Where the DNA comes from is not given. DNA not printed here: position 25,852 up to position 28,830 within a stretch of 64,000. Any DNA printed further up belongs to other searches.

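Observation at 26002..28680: Single ORF fusing a YrdC/TsaC threonylcarbamoyl-AMP synthase domain to a complete phosphoglucomutase/phosphomannomutase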

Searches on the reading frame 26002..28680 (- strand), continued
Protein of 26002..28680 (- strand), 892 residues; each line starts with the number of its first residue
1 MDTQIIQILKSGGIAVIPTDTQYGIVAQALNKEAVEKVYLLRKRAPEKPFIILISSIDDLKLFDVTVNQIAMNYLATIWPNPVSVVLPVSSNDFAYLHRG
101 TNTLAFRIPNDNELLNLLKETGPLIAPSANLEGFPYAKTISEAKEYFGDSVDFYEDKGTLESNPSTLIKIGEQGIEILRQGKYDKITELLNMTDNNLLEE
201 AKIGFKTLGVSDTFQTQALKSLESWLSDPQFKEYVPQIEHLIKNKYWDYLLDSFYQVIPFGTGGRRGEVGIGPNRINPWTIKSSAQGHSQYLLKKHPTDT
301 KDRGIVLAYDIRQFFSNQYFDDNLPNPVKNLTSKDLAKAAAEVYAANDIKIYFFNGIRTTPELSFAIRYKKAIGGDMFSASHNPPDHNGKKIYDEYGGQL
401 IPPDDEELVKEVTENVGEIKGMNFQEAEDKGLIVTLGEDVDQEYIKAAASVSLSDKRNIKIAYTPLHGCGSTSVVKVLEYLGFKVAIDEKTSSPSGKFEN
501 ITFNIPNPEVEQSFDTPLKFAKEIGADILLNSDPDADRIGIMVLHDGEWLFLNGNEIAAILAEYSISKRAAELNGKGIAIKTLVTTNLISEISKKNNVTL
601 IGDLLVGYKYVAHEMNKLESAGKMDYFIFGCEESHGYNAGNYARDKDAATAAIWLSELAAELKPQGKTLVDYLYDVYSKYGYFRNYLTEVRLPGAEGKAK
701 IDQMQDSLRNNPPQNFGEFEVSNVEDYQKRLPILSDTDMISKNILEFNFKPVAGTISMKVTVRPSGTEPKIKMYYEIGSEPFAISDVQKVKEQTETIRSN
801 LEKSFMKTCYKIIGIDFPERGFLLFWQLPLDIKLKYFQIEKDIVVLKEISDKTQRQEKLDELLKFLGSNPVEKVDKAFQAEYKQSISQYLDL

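Call 49: predict_structure(alignment_id=A3)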
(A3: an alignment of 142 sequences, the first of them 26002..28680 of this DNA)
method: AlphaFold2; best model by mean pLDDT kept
length: 892 residues; sequences in the alignment: 142
mean_pLDDT: 79.3   pTM: 0.69
mean pLDDT of the five models: 79.3, 79.1, 76.4, 76.2, 75.8
residues with pLDDT >= 90: 484; 70-90: 157; 50-70: 83; < 50: 168
segments of 3 or more residues with pLDDT < 50: 256-409, 411-417, 432-434
pLDDT, mean of each block of 10 residues (from residue 1): 88 94 95 97 92 97 90 87 93 95 95 95 96 94 95 90 89 86 76 73 73 77 75 60 61 46 30 30 35 44 37 31 37 43 43 41 36 33 35 37 45 46 61 58 89 97 80 92 94 62 57 81 97 82 96 94 96 90 95 96 88 91 94 83 73 97 98 99 95 92 98 98 97 83 97 98 92 97 98 97 98 96 90 97 98 98 93 96 98 97
secondary structure, 60 per line:
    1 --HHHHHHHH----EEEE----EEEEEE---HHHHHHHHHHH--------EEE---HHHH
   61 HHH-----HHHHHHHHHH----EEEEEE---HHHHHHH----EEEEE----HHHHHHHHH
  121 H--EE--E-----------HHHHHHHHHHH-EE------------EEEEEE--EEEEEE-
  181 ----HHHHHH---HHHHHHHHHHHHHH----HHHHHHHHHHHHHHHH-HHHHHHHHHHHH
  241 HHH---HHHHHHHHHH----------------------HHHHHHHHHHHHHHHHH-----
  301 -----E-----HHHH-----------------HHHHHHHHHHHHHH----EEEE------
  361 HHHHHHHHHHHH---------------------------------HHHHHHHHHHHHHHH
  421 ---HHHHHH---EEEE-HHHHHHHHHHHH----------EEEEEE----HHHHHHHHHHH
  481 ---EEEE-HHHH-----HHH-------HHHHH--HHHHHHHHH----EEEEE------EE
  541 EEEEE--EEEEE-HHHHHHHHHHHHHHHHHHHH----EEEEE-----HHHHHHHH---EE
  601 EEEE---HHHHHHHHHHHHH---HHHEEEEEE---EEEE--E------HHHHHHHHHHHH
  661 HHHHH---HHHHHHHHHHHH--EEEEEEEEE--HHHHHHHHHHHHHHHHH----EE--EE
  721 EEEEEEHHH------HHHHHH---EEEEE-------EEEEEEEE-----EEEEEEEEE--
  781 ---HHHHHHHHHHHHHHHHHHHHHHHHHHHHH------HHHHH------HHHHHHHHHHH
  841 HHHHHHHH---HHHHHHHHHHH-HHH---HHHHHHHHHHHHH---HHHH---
elements in order (helices of 4 or more, strands of 3 or more residues): H3-10 E15-18 E23-28 H32-42 E51-53 H57-63 H69-78 E83-88 H92-98 E103-107 H112-121 H140-150 E166-171 E174-179 H185-190 H194-207 H212-227 H229-243 H247-256 H279-295 H312-315 H333-346 E351-354 H361-372 H406-420 H424-429 E433-436 H438-449 E460-465 H470-480 E484-487 H489-492 H508-512 H515-523 E528-532 E539-545 E548-552 H554-573 E578-582 H588-595 E599-604 H608-620 E627-632 E636-639 H649-665 H669-680 E683-691 H694-710 E719-726 H736-741 E745-749 E757-764 E770-778 H784-812 H819-823 H830-848 H852-862 H870-882 H886-889
